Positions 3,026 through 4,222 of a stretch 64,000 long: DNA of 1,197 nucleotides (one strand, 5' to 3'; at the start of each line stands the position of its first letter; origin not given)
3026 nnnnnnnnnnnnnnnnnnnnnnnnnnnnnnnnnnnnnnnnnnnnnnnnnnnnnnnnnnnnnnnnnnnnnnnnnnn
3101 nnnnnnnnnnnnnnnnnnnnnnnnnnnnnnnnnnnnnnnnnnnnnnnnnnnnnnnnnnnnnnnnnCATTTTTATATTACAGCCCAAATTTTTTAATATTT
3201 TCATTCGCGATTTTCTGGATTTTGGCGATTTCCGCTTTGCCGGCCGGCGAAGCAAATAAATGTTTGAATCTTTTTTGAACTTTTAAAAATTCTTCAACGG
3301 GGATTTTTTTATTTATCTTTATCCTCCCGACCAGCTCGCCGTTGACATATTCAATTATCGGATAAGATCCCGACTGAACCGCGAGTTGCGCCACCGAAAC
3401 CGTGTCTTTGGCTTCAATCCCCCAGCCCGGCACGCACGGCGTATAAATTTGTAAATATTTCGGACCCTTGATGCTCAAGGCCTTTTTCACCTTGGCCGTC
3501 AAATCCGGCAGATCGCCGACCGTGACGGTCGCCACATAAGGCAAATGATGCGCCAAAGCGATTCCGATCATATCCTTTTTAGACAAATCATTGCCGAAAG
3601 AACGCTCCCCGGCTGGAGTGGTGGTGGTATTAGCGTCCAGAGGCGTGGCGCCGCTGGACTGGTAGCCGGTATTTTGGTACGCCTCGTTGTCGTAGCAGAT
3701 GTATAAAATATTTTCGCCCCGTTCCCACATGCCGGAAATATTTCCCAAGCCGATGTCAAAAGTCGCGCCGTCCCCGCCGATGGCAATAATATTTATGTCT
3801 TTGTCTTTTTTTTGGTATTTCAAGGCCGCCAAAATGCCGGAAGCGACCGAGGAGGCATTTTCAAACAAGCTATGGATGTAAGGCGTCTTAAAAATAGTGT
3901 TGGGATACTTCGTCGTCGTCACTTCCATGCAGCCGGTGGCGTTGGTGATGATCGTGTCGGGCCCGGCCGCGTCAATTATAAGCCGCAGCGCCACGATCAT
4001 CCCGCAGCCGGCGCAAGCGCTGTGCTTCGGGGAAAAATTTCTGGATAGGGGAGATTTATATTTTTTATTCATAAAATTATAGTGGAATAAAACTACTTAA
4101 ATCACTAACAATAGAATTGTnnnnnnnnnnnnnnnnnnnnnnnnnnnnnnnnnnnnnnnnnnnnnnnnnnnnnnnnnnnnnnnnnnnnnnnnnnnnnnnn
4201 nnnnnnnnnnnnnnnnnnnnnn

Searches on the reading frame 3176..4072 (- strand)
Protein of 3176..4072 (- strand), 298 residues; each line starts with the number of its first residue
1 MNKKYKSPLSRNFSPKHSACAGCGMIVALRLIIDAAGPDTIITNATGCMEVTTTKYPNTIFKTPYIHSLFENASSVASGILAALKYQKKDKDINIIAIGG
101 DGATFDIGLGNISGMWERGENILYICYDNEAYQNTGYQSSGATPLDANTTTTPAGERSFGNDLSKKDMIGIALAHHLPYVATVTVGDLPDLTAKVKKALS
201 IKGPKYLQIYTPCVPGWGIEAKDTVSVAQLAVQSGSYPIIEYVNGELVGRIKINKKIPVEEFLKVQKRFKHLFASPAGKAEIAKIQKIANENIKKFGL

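Call 5: search_protein_families(library=pfam, proteins=[window:3176-4072:-], max_evalue=0.01)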
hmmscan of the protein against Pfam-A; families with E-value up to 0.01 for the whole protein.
window:3176-4072:- (298 aa): 1 family
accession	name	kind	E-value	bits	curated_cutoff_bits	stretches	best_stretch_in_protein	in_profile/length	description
PF02775.26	TPP_enzyme_C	-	1e-19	71.2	21.9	1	46-208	2-150/151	Thiamine pyrophosphate enzyme, C-terminal TPP binding domain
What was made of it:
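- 3176..4072 (-): porB (POR beta subunit, TPP-binding), intact. Pfam TPP_enzyme_C (call 5).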

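Call 9: search_protein_families(library=ncbifam, proteins=[window:3176-4072:-], max_evalue=0.01)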
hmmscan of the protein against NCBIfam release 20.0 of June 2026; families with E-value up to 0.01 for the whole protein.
window:3176-4072:- (298 aa): 16 families
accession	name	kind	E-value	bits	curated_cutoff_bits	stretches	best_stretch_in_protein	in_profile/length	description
NF008819.1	PRK11865.1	equivalog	7.5e-104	347.2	405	1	10-297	11-297/300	pyruvate synthase subunit PorB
NF008818.0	PRK11864.1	subfamily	7.2e-83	278.1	405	1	3-292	4-288/300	3-methyl-2-oxobutanoate dehydrogenase subunit beta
NF045792.1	OxalOxredbeta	equivalog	3.6e-73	246.3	590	1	11-297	15-304/311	oxalate oxidoreductase subunit beta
NF045766.1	PhenlGlyoxDHPadI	equivalog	9.7e-56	189.4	700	1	13-294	152-431/443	NADH-dependent phenylglyoxylate dehydrogenase subunit beta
TIGR02176.1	pyruv_ox_red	equivalog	1.9e-28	98.9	911.35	2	96-291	957-1154/1167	pyruvate:ferredoxin (flavodoxin) oxidoreductase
NF008820.0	PRK11866.1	equivalog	8.9e-18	64.7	402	1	19-215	17-203/287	2-oxoacid ferredoxin oxidoreductase subunit beta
TIGR02177.1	PorB_KorB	subfamily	2.4e-14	53.5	261.9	1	39-220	29-194/286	2-oxoacid:acceptor oxidoreductase, beta subunit, pyruvate/2-ketoisovalerate family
NF041171.1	Oxoac_fdxbeta_Archa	equivalog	1.8e-10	40.6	423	1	25-224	14-200/296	2-oxoacid:ferredoxin oxidoreductase subunit beta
NF008821.0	PRK11869.1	equivalog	1.9e-09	36.8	438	1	18-214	15-201/286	2-oxoacid ferredoxin oxidoreductase subunit beta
NF007207.0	PRK09628.1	equivalog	4.2e-08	33.2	364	1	19-224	18-213/277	2-oxoglutarate ferredoxin oxidoreductase subunit beta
TIGR03846.1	sulfopy_beta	equivalog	1.9e-06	27.9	221.5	1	65-161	39-130/182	sulfopyruvate decarboxylase subunit beta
TIGR03297.1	Ppyr-DeCO2ase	equivalog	5.2e-06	25.7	312.5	1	28-146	176-292/360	phosphonopyruvate decarboxylase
TIGR03336.1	IOR_alpha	equivalog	0.00011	20.7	650.9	1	18-214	357-532/595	indolepyruvate ferredoxin oxidoreductase subunit alpha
NF005114.0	PRK06546.1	equivalog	0.0012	17.4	893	1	32-211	368-529/578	pyruvate dehydrogenase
NF004813.0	PRK06163.1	equivalog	0.0034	17.1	240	0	93-144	76-127/202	hypothetical protein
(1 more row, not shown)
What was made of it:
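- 3176..4072 (-): NCBIfam PorB 7.5e-104 (call 9).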
